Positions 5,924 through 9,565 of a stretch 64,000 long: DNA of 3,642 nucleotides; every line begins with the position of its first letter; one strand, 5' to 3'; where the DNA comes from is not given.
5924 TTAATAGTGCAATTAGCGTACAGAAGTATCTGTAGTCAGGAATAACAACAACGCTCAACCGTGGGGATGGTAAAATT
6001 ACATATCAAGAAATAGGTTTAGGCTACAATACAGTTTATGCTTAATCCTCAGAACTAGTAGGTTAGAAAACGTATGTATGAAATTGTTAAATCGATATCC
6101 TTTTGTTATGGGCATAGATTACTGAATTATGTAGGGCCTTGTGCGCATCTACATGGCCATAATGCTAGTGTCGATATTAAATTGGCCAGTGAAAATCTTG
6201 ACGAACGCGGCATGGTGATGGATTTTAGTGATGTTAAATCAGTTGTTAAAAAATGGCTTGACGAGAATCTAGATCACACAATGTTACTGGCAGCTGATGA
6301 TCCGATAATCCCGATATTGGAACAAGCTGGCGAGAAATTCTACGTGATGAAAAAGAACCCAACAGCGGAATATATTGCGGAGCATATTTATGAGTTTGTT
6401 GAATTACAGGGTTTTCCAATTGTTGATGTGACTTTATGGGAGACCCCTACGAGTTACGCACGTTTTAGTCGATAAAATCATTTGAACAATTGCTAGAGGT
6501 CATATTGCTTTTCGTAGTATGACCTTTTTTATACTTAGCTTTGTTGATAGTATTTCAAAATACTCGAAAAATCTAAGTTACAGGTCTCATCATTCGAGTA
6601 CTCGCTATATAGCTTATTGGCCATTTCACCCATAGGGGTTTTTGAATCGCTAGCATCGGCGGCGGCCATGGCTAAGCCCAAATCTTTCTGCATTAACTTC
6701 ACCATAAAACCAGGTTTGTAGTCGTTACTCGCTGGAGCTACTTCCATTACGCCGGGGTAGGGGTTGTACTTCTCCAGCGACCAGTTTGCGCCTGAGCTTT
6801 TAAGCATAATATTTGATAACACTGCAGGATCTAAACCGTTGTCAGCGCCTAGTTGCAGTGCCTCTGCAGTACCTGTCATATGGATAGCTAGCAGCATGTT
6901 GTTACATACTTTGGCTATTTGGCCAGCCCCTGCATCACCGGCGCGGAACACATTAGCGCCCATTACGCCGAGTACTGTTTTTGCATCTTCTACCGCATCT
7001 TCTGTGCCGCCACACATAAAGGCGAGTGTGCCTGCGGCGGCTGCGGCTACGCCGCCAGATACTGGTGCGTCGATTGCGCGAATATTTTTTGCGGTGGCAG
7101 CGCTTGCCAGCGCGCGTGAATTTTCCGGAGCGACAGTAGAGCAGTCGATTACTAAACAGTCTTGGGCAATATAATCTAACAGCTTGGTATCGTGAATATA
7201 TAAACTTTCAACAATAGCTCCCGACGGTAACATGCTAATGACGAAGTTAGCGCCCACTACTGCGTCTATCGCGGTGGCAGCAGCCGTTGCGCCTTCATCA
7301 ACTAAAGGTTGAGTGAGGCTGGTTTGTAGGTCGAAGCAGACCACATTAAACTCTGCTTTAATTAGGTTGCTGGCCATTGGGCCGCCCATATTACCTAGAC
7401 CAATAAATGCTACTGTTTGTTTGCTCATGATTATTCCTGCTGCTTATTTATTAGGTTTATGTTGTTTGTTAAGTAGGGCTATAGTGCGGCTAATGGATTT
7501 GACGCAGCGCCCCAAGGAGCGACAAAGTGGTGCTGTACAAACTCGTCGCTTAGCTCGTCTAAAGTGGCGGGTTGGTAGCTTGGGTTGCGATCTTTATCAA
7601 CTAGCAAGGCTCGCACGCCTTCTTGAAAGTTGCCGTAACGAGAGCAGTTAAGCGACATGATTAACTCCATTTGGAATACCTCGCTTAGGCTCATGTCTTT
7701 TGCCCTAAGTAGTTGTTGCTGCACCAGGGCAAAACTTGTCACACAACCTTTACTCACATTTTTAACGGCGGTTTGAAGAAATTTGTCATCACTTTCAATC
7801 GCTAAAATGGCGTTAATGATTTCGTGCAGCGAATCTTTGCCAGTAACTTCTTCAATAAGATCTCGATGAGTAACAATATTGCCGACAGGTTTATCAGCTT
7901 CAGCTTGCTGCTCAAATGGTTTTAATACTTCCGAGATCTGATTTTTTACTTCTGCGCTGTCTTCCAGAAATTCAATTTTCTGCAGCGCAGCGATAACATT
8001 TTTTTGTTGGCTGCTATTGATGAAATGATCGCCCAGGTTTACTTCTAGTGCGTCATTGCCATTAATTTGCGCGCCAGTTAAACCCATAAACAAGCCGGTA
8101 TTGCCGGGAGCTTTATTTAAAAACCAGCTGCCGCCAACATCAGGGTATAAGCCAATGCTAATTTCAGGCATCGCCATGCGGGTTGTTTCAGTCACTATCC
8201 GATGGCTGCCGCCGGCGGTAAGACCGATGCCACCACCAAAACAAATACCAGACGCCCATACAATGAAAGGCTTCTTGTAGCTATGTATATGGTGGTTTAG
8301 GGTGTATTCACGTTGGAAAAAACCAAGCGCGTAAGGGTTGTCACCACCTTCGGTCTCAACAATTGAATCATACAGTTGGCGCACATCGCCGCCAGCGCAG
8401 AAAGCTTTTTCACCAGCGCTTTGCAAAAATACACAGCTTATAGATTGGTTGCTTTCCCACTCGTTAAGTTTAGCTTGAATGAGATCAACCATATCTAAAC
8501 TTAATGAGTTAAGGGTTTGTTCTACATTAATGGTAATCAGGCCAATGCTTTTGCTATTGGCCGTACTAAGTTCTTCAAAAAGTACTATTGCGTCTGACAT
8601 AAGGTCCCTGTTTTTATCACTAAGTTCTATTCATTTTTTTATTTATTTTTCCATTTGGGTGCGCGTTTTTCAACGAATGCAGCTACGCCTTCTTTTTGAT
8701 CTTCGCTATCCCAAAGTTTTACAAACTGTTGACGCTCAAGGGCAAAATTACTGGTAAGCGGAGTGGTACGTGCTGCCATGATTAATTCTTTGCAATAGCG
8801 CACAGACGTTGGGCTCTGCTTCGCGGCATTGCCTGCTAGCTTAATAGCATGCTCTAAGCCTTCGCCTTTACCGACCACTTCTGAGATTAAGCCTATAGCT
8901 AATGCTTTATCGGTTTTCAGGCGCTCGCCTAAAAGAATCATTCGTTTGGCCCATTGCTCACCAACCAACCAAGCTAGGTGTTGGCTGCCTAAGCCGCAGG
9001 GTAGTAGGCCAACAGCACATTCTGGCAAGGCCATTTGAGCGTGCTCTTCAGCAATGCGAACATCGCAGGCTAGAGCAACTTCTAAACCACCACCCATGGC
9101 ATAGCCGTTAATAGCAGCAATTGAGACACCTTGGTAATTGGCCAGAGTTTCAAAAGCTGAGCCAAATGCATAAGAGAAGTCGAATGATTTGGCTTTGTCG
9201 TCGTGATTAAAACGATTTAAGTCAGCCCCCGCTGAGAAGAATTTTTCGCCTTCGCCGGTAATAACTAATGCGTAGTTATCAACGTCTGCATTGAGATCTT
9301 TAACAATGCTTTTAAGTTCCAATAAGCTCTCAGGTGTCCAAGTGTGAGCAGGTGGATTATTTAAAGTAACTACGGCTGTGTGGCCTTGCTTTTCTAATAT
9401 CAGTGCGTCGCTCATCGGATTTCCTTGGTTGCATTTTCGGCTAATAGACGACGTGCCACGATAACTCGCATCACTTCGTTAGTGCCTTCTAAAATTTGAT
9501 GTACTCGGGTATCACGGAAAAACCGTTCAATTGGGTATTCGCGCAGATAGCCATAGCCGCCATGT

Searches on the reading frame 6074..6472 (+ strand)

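Call 44: search_protein_families(library=pfam, proteins=[window:6074-6472:+], max_evalue=0.00001)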
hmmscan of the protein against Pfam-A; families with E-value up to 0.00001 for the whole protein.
window:6074-6472:+ (133 aa): 1 family
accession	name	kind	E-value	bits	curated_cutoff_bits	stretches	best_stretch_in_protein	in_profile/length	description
PF01242.24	PTPS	-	9.6e-31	106.7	22.4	1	3-132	1-119/121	6-pyruvoyl tetrahydropterin synthase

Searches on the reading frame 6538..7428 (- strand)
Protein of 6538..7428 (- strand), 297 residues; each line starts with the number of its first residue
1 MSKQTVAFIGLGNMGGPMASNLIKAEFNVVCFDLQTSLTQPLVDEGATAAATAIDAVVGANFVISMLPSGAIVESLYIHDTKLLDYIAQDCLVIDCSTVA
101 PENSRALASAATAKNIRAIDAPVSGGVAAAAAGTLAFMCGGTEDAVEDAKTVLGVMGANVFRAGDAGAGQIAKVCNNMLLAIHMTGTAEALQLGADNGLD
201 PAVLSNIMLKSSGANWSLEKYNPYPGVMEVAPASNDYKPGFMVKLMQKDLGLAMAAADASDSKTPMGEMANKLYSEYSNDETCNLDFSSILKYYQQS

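Call 44: search_protein_families(library=pfam, proteins=[window:6538-7428:-], max_evalue=0.00001)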
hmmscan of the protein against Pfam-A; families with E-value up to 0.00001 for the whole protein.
window:6538-7428:- (297 aa): 2 families
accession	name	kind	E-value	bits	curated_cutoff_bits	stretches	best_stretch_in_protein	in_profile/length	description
PF03446.21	NAD_binding_2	-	1.3e-47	162.3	21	1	5-162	1-158/161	NAD binding domain of 6-phosphogluconate dehydrogenase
PF14833.11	NAD_binding_11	-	1.4e-29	103.2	30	1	167-294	1-122/122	NAD-binding of NADP-dependent 3-hydroxyisobutyrate dehydrogenase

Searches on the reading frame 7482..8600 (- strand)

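Call 44: search_protein_families(library=pfam, proteins=[window:7482-8600:-], max_evalue=0.00001)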
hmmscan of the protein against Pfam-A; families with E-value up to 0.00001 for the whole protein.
window:7482-8600:- (373 aa): 2 families
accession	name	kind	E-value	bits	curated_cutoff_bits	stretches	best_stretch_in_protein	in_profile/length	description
PF16113.10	ECH_2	-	2.3e-112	376.2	27.2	1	19-359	1-335/335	Enoyl-CoA hydratase/isomerase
PF00378.25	ECH_1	-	1.9e-23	83.5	27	1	16-236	3-211/251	Enoyl-CoA hydratase/isomerase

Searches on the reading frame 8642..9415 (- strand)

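Call 44: search_protein_families(library=pfam, proteins=[window:8642-9415:-], max_evalue=0.00001)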
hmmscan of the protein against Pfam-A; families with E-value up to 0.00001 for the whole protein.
window:8642-9415:- (258 aa): 2 families
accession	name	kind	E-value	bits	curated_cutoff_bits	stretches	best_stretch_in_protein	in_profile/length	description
PF00378.25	ECH_1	-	5.8e-55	186.8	27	1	9-257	2-250/251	Enoyl-CoA hydratase/isomerase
PF16113.10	ECH_2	-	1.1e-30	107.8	27.2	1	14-183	2-174/335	Enoyl-CoA hydratase/isomerase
